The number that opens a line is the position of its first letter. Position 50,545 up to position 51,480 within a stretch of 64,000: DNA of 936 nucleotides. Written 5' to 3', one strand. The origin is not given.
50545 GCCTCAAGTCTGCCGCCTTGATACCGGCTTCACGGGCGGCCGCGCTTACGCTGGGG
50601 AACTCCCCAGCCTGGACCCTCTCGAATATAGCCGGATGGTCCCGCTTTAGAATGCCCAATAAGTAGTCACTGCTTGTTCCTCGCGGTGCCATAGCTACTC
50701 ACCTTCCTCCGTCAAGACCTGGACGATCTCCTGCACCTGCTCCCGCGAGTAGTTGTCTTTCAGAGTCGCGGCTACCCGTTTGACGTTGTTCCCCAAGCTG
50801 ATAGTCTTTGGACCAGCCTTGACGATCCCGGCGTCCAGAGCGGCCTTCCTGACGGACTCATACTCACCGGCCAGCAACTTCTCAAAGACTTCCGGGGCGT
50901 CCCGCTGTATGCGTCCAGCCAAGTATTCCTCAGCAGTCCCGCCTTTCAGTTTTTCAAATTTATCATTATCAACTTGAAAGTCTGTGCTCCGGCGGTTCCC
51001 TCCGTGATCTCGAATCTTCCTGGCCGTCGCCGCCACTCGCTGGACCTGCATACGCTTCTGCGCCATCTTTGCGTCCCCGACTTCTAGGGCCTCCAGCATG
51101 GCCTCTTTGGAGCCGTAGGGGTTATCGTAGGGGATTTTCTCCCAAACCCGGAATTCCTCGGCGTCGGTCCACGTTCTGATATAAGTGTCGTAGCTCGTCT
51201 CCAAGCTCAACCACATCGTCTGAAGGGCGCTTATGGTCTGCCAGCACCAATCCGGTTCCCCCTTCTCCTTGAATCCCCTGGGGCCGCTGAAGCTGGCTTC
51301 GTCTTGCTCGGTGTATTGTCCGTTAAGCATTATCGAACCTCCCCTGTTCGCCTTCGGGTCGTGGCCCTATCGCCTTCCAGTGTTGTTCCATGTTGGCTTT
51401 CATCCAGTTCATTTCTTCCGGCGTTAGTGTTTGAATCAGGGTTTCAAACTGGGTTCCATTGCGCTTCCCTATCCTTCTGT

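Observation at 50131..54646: IS1595-type transposon with a dead transposase but four intact, translationally coupled passenger genes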

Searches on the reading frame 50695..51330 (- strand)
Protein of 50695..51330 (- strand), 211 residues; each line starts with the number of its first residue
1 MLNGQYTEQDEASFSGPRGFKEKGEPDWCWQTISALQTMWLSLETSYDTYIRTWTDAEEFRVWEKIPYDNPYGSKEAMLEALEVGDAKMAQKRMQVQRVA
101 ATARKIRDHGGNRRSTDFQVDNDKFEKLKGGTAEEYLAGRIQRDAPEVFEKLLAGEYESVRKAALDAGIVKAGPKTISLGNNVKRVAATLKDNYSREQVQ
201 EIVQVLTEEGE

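Call 4: search_protein_families(library=pfam, proteins=[window:50695-51330:-], max_evalue=0.1)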
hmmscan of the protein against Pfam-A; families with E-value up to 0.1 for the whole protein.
window:50695-51330:- (211 aa): 0 families

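Call 5: search_protein_families(library=padloc, proteins=[window:50695-51330:-], max_evalue=0.1)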
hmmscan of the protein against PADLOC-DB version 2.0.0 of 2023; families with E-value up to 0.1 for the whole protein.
window:50695-51330:- (211 aa): 0 families

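Call 6: search_protein_families(library=phrogs, proteins=[window:50695-51330:-], max_evalue=0.1)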
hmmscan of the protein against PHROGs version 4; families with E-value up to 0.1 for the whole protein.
window:50695-51330:- (211 aa): 1 family
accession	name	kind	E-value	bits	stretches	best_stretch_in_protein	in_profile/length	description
phrog_26772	-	unknown function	0.015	15.6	1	70-157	92-180/371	-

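Call 33: find_homologous_proteins(query=window:50695-51330:-, max_evalue=0.001)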
Query window:50695-51330:- (211 aa): 21 proteins with E <= 0.001 among 382 candidates.
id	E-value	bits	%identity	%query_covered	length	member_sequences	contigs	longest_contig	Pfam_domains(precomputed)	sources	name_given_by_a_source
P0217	5.9e-136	469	100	100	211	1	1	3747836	-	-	-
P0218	2.6e-103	362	78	100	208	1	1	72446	-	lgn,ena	-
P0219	2.0e-50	190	47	97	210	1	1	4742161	-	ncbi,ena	-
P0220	1.6e-48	184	47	98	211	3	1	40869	-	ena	-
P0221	3.8e-48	182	46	100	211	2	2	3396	-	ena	-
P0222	5.1e-46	175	47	94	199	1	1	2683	-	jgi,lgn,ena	-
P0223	2.2e-45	173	44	98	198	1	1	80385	-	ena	-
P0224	1.0e-44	171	46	98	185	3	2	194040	-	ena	-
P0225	1.1e-44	171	89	39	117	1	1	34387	-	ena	-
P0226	1.1e-44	171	43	98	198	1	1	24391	-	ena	-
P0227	4.8e-44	169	45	99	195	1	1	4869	-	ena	-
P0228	7.8e-44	168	49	80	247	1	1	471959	-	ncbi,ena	-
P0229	2.8e-43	166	43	98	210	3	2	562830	-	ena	-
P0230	4.5e-42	162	46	98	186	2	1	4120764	-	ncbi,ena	-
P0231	9.5e-42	161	43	95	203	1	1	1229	-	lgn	-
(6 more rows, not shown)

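Call 37: find_encoding_contigs(protein=P0230, flank=8000, max_places=2)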
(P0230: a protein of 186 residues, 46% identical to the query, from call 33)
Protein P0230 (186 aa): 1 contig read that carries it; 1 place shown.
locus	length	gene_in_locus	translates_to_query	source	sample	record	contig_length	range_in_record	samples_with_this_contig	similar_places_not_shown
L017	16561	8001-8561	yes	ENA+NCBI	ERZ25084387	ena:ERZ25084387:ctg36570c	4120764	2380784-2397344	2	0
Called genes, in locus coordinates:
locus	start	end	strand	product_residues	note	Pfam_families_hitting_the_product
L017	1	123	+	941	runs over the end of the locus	PF01411:tRNA-synt_2c, PF07973:tRNA_SAD, PF02272:DHHA1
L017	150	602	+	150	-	PF03652:RuvX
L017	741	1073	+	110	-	PF13384:HTH_23 (faint)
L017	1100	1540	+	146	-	-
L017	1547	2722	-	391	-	PF02771:Acyl-CoA_dh_N, PF02770:Acyl-CoA_dh_M, PF00441:Acyl-CoA_dh_1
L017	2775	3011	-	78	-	PF01037:AsnC_trans_reg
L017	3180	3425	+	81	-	PF03050:DDE_Tnp_IS66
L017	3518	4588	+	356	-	PF01575:MaoC_dehydratas (faint), PF13452:FAS1_DH_region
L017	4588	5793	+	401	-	PF02515:CoA_transf_3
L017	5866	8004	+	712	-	PF01844:HNH (weak), PF00271:Helicase_C (weak)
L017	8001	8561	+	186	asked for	-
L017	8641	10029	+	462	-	PF02515:CoA_transf_3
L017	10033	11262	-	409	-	PF02515:CoA_transf_3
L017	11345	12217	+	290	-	PF05175:MTS (faint), PF01555:N6_N4_Mtase, PF03602:Cons_hypoth95 (weak)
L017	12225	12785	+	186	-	-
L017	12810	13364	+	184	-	-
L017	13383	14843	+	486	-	PF23545:Zn_ribbon_HMPTM, PF04055:Radical_SAM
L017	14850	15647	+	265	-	PF01209:Ubie_methyltran, PF13489:Methyltransf_23 (weak), PF13847:Methyltransf_31, PF08241:Methyltransf_11, PF08242:Methyltransf_12, PF13649:Methyltransf_25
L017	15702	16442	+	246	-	PF02660:G3P_acyltransf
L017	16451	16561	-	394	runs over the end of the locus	-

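Call 43: search_protein_families(library=ncbifam, proteins=[window:50695-51330:-], max_evalue=0.1)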
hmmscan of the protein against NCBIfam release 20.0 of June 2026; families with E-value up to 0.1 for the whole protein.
window:50695-51330:- (211 aa): 0 families

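Call 58: predict_structure(alignment_id=A1)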
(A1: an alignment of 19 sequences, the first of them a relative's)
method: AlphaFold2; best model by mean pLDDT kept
length: 211 residues; sequences in the alignment: 19
mean_pLDDT: 77.1   pTM: 0.55
mean pLDDT of the five models: 77.1, 75.9, 73.6, 70.6, 69.8
residues with pLDDT >= 90: 14; 70-90: 155; 50-70: 19; < 50: 23
segments of 3 or more residues with pLDDT < 50: 1-4, 112-129
pLDDT, mean of each block of 10 residues (from residue 1): 59 77 87 88 86 91 77 76 82 83 76 41 44 80 89 86 85 68 83 85 79 40
secondary structure, 60 per line:
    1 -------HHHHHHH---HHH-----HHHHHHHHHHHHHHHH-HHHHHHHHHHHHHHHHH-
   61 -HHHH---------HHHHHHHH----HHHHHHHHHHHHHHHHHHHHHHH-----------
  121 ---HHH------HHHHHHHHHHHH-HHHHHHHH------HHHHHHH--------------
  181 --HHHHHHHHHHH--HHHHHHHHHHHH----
elements in order: H8-14 H26-41 H43-59 H62-65 H75-82 H87-109 H133-144 H146-153 H160-166 H183-193 H196-207

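Call 62: fold_search(model_id=the predicted structure, library=pdb)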
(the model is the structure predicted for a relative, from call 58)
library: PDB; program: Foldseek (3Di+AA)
matches with E <= 10: 70; with E <= 0.001: 0
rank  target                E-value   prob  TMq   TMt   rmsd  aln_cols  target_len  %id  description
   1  3q0v_A                1.4e+00  0.10  0.17  0.18  14.2       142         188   18  ETHR From mycobacterium tuberculosis in complex with compound bdm31369 (released 2012-01-11)
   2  6rdc_Y                2.7e+00  0.07  0.15  0.07  20.8       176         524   12  CryoEM structure of Polytomella F-ATP synthase, Primary rotary state 2, composite map (released 2019-07-03)
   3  4wyv_E                2.7e+00  0.04  0.13  0.13  17.9       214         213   14  Crystal Structure of Human Translin in Open Conformation (released 2014-11-26)
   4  8pv6_LD               3.0e+00  0.08  0.16  0.12  16.3       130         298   15  Chaetomium thermophilum pre-60S State 3 - post-5S rotation with Rix1 complex with Foot - composite structure (released 2023-11-15)
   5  9v26_lG               3.1e+00  0.07  0.15  0.12  17.3       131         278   16  Cryo- EM structure of 75S ribosome with A/P- & P/E- tRNAs from Entamoeba histolytica bound to antibiotic paromomycin (released 2025-10-08)
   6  3pja_A                3.3e+00  0.03  0.13  0.13  18.9       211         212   16  Crystal structure of human C3PO complex (released 2011-05-11)
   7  7uoo_D                3.4e+00  0.08  0.15  0.13  16.7       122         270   17  Nucleoplasmic pre-60S intermediate of the Nog2 containing pre-rotation state (released 2023-03-15)
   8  1wl3_A                3.4e+00  0.05  0.18  0.15  18.6       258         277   12  Crystal Structure Of Octaprenyl Pyrophosphate Synthase From Hyperthermophilic Thermotoga Maritima R91A mutant (released 2005-06-28)
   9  3pja_G                3.6e+00  0.05  0.17  0.16  18.5       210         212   15  Crystal structure of human C3PO complex (released 2011-05-11)
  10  1wl2                  3.8e+00  0.06  0.16  0.12  15.0       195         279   11  Crystal Structure Of Octaprenyl Pyrophosphate Synthase From Hyperthermophilic Thermotoga Maritima R90A mutant (released 2005-06-28)
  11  1vg4_A                3.8e+00  0.06  0.16  0.12  15.3       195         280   14  Crystal Structure Of Octaprenyl Pyrophosphate Synthase From Hyperthermophilic Thermotoga Maritima F132A/L128A mutant (released 2004-05-18)
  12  8h9i_D                4.2e+00  0.08  0.16  0.08  10.0       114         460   13  Human ATP synthase F1 domain, state2 (released 2023-05-31)
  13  3pja_C                4.2e+00  0.06  0.19  0.19  21.9       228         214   15  Crystal structure of human C3PO complex (released 2011-05-11)
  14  6n8k_D                4.4e+00  0.07  0.16  0.14  12.7       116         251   17  Cryo-EM structure of early cytoplasmic-immediate (ECI) pre-60S ribosomal subunit (released 2019-03-13)
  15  6qt0_P                4.4e+00  0.06  0.15  0.12  17.0       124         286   16  Cryo-EM structures of Lsg1-TAP pre-60S ribosomal particles (released 2019-06-26)
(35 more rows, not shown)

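Call 111: search_solved_structures(query=A1, max_evalue=1)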
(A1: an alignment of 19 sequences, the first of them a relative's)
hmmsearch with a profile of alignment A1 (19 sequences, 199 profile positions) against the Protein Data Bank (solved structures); distinct sequences matched with E-value up to 1: 4.
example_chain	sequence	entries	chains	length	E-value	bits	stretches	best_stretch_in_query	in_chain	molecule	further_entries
5cwc_A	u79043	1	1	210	0.12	15.4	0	130-180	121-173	Designed helical repeat protein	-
5dh3_A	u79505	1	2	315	0.21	14.5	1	112-179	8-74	Serine/threonine-protein kinase 3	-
4lgd_A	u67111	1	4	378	0.24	14.3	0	119-179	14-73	Serine/threonine-protein kinase 3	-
5cwg_A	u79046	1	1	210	0.55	13.2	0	130-180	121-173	Designed helical repeat protein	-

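Call 112: fold_search(model_id=the predicted structure, library=viral)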
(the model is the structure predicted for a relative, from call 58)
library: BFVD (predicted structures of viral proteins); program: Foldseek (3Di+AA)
matches with E <= 10: 41; with E <= 0.001: 0
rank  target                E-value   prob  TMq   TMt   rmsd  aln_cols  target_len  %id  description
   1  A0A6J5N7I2            1.1e-03  1.00  0.33  0.32  16.8       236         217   20  Uncharacterized protein [uncultured Caudovirales phage]
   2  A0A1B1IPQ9            6.5e-03  1.00  0.33  0.29  18.5       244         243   18  (no name in the UniProt tables at hand)
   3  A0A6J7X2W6            6.8e-02  0.97  0.33  0.34  14.1       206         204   17  Uncharacterized protein [uncultured Caudovirales phage]
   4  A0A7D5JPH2            2.9e+00  0.13  0.25  0.32  14.4       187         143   10  (no name in the UniProt tables at hand)
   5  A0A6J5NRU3            3.2e+00  0.05  0.18  0.17  17.2       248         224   14  Uncharacterized protein [uncultured Caudovirales phage]
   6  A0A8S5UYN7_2          3.5e+00  0.04  0.17  0.06  39.7       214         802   17  Endosialidase chaperone [Siphoviridae sp. ctkKt3]
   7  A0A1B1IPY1            3.8e+00  0.16  0.19  0.09  11.4       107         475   19  (no name in the UniProt tables at hand)
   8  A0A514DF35            4.0e+00  0.02  0.11  0.12  21.2       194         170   17  (no name in the UniProt tables at hand)
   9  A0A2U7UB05            4.4e+00  0.04  0.19  0.19  16.6       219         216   16  Uncharacterized protein [Pandoravirus quercus]
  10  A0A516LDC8            4.4e+00  0.04  0.17  0.09  19.1       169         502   12  (no name in the UniProt tables at hand)
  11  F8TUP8                4.9e+00  0.04  0.14  0.21  16.2       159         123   16  (no name in the UniProt tables at hand)
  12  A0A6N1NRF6            5.1e+00  0.04  0.15  0.09  22.6       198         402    7  Thioredoxin domain-containing protein [Tupanvirus soda lake]
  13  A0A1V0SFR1            5.1e+00  0.04  0.20  0.06  14.8       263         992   12  U-box domain protein [Hokovirus HKV1]
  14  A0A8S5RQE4            5.1e+00  0.02  0.14  0.11  16.0       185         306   16  (no name in the UniProt tables at hand)
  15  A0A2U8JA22            5.4e+00  0.04  0.17  0.07  22.9       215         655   10  Putative polyprotein (Fragment) [Clover yellow vein virus]
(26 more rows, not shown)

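Call 114: search_dna_similar(query=window:50695-51330:-, collection=phages, mode=protein, max_evalue=0.001, max_rows=15)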
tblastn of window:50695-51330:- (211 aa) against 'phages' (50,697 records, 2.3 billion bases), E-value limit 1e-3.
Records with a match: 1; places in all: 1; records where one place covers at least 80% of the query: 0.
Best place of each record, by identity: <60% 1.
By first word of the organism name: Saccharomonospora 1.
By host as written in the record: Saccharomonospora sp. 1.
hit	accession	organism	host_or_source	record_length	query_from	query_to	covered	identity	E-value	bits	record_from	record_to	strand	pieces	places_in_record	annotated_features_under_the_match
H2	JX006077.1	Saccharomonospora phage PIS 136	Saccharomonospora sp.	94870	110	209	47%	34.0%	8e-8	57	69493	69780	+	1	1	hypothetical protein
